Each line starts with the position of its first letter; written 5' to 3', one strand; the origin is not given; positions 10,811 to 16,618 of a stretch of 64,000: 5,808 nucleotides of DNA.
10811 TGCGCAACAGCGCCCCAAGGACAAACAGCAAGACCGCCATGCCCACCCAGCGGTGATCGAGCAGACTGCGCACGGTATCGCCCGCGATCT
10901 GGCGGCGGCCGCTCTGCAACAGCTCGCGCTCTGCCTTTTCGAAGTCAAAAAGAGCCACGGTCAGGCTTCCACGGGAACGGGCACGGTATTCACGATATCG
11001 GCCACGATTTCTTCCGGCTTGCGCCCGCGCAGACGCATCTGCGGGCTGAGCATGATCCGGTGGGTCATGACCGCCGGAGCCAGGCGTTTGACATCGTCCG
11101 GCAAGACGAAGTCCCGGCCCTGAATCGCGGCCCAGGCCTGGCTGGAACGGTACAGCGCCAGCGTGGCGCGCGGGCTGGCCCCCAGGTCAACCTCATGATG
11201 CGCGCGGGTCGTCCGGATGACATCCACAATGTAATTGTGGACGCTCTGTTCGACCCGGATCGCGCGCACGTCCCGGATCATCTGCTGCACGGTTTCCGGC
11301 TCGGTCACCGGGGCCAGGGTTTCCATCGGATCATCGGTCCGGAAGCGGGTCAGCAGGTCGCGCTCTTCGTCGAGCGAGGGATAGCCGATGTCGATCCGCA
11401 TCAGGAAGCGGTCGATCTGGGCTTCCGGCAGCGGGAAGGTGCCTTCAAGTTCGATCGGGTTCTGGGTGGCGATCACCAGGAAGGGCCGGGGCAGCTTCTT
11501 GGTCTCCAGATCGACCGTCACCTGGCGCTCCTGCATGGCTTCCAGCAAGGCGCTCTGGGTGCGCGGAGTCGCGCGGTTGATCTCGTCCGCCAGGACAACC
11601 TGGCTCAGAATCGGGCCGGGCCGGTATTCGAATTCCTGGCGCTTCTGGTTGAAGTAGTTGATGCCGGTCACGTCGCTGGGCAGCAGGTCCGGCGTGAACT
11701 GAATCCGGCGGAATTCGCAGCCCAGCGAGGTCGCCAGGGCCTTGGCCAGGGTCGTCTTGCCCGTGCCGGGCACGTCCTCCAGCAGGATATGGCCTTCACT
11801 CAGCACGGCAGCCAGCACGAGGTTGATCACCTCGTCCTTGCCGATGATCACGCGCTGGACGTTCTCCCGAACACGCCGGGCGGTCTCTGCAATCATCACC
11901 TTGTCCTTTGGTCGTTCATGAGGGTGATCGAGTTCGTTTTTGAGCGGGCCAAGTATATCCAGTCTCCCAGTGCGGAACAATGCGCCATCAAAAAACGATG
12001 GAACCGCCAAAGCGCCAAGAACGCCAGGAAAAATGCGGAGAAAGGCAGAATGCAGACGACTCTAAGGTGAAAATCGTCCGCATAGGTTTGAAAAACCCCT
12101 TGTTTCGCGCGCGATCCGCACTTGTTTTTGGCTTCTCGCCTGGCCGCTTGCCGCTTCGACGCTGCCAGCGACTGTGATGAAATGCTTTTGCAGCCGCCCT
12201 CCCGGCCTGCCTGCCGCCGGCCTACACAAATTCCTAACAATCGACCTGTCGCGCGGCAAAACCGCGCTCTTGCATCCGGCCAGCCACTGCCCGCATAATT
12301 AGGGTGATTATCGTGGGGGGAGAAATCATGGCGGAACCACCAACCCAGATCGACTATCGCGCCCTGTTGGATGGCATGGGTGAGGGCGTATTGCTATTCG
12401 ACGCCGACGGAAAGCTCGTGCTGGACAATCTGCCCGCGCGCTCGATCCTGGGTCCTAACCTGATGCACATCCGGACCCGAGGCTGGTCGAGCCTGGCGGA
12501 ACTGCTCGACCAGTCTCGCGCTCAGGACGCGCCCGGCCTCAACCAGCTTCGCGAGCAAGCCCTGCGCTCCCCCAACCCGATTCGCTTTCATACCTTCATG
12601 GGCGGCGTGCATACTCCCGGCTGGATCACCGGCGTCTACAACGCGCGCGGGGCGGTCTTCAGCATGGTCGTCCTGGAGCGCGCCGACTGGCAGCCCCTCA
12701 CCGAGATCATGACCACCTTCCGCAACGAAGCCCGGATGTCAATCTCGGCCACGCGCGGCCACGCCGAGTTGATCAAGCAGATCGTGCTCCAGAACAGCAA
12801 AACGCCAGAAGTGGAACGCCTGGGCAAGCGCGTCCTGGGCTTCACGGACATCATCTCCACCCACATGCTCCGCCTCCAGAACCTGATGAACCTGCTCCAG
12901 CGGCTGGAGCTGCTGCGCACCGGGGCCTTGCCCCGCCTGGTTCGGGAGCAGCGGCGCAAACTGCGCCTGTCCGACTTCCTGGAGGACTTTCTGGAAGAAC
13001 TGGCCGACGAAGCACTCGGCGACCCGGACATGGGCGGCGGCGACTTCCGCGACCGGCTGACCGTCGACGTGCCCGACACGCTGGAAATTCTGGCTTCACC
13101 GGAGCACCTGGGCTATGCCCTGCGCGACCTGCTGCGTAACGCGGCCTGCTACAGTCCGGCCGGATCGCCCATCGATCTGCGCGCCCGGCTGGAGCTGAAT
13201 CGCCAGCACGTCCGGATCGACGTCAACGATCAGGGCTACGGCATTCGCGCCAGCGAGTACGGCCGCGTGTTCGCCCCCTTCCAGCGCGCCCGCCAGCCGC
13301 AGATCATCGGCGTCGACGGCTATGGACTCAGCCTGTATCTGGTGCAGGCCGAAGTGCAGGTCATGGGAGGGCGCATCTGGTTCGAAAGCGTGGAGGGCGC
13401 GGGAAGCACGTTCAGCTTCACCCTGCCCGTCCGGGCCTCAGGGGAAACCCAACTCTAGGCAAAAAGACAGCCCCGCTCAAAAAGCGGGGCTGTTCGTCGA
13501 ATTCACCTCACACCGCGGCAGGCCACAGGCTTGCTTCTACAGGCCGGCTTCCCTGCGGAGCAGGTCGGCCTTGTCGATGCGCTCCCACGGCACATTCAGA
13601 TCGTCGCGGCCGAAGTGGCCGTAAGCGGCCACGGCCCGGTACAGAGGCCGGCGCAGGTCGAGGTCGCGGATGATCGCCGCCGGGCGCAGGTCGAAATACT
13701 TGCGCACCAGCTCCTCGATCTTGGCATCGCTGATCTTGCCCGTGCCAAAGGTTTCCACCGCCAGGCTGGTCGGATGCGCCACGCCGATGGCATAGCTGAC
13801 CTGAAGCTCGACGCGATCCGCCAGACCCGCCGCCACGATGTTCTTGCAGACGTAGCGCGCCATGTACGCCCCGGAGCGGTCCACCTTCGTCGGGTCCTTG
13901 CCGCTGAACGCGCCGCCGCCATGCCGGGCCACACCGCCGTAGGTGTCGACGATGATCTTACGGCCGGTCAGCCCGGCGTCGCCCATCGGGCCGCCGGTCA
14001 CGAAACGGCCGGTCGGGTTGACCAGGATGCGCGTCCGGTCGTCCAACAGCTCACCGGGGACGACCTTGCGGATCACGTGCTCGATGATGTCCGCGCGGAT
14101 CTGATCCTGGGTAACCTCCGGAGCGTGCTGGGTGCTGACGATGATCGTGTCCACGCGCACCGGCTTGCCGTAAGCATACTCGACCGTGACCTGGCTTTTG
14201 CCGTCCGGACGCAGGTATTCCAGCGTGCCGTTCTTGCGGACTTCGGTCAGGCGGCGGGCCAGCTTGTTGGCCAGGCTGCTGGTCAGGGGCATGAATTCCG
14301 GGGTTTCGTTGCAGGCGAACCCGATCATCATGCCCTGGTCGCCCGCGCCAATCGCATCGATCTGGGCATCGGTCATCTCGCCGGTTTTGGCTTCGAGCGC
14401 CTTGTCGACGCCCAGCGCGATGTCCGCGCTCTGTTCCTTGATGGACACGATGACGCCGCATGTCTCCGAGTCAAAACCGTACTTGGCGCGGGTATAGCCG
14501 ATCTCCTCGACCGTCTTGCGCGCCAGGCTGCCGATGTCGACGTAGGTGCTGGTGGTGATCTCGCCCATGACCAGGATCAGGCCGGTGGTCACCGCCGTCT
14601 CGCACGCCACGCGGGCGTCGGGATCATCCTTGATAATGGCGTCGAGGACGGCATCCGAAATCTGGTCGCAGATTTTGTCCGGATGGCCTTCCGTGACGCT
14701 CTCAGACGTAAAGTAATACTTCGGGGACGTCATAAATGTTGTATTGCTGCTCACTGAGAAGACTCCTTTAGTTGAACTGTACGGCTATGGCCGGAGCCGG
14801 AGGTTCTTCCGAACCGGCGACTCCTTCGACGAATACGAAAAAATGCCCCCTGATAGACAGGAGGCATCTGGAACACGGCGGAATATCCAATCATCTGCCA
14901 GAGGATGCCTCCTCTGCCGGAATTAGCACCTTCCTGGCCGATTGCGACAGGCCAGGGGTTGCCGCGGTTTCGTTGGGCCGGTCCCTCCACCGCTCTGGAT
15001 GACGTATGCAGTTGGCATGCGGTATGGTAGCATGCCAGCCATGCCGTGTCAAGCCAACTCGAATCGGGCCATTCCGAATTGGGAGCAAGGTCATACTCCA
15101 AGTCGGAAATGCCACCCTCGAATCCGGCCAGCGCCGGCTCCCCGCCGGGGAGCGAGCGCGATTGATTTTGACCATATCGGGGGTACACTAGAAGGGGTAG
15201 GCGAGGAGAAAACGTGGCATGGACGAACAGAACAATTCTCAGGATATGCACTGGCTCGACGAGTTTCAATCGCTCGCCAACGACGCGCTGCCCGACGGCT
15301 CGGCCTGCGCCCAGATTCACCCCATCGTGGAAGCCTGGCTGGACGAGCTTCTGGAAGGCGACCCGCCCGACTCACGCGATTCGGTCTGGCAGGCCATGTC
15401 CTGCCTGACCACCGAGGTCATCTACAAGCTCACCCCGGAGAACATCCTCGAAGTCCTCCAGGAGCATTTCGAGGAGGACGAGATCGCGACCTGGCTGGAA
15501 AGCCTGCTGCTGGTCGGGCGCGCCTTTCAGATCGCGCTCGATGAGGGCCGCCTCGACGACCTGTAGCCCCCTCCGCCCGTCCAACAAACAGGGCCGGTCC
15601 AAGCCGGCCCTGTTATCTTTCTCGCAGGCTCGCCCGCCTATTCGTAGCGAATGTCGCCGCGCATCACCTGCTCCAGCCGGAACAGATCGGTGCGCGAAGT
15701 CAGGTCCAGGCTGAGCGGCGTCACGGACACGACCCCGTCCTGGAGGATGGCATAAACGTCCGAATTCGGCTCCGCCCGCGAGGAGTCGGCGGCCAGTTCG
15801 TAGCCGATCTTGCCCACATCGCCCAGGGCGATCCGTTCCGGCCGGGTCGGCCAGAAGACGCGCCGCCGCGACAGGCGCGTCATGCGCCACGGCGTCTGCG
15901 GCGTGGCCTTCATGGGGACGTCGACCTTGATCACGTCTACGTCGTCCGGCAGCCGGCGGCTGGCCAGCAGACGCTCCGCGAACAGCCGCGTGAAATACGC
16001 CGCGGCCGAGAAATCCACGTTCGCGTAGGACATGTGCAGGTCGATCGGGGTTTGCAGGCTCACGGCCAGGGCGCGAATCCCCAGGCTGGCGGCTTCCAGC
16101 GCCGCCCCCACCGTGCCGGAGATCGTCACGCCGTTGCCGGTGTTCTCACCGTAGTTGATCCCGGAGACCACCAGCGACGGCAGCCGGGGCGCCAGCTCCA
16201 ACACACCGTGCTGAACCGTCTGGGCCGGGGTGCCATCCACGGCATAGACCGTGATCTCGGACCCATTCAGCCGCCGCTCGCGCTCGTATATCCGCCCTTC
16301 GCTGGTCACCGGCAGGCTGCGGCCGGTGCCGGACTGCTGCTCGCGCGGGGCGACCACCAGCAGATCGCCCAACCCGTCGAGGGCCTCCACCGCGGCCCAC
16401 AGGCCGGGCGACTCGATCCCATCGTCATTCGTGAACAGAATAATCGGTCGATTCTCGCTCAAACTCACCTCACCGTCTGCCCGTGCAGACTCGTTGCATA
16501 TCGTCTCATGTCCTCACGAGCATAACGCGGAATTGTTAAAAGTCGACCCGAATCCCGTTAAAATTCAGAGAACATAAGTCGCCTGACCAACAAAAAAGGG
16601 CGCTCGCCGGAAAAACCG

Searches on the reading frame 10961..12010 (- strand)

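Call 11: search_protein_families(library=pfam, proteins=[window:10961-12010:-], max_evalue=0.00001)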
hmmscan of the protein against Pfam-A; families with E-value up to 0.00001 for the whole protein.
window:10961-12010:- (349 aa): 5 families
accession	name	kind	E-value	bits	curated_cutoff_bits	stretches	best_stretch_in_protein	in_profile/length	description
PF07726.17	AAA_3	-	5.3e-65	217.7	27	1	74-204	1-131/131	ATPase family associated with various cellular activities (AAA)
PF17863.7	AAA_lid_2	-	1.5e-23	82.8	22.7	1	267-339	2-74/74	AAA lid domain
PF07728.20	AAA_5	-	1.6e-14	54.5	22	1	75-202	2-139/139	AAA domain (dynein-related subfamily)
PF20030.5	bpMoxR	-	1.3e-12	47.7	27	1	45-221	4-179/205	MoxR domain in the MoxR-vWA-beta-propeller ternary systems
PF00004.35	AAA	-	4.7e-09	37.2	21.2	1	77-208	3-129/131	ATPase family associated with various cellular activities (AAA)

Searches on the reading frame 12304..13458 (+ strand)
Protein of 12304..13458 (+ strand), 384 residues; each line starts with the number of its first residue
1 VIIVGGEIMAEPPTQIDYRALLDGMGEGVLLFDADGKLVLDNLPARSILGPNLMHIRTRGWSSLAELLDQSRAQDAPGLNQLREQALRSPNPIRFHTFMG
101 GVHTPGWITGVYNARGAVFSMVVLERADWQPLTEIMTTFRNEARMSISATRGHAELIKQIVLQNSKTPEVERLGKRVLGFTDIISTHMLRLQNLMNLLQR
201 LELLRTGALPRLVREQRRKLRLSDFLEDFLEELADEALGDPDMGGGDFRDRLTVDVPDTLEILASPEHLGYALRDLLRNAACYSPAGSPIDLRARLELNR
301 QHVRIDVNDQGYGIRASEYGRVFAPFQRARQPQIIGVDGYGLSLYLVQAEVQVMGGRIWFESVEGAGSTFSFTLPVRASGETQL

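Call 11: search_protein_families(library=pfam, proteins=[window:12304-13458:+], max_evalue=0.00001)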
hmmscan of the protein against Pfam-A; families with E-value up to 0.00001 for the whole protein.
window:12304-13458:+ (384 aa): 1 family
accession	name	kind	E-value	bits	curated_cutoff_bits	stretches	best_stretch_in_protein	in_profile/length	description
PF02518.31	HATPase_c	-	9.5e-19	68.3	26.4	1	266-377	3-110/111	Histidine kinase-, DNA gyrase B-, and HSP90-like ATPase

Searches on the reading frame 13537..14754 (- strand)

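Call 11: search_protein_families(library=pfam, proteins=[window:13537-14754:-], max_evalue=0.00001)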
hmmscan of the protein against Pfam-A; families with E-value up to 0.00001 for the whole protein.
window:13537-14754:- (405 aa): 3 families
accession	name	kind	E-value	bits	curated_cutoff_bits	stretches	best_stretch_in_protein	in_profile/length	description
PF02773.21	S-AdoMet_synt_C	-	8.3e-69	230.3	25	1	254-392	2-138/138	S-adenosylmethionine synthetase, C-terminal domain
PF02772.21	S-AdoMet_synt_M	-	2e-50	170.4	29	1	135-251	2-120/120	S-adenosylmethionine synthetase, central domain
PF00438.25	S-AdoMet_synt_N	-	4.7e-45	152.6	33.1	1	12-110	1-99/99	S-adenosylmethionine synthetase, N-terminal domain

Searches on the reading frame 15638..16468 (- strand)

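Call 12: search_protein_families(library=pfam, proteins=[window:15638-16468:-], max_evalue=0.00001)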
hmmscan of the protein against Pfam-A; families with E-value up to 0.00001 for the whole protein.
window:15638-16468:- (276 aa): 1 family
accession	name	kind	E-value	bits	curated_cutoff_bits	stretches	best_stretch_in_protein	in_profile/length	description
PF01975.23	SurE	-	3.6e-47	161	22.1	1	10-203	1-186/189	Survival protein SurE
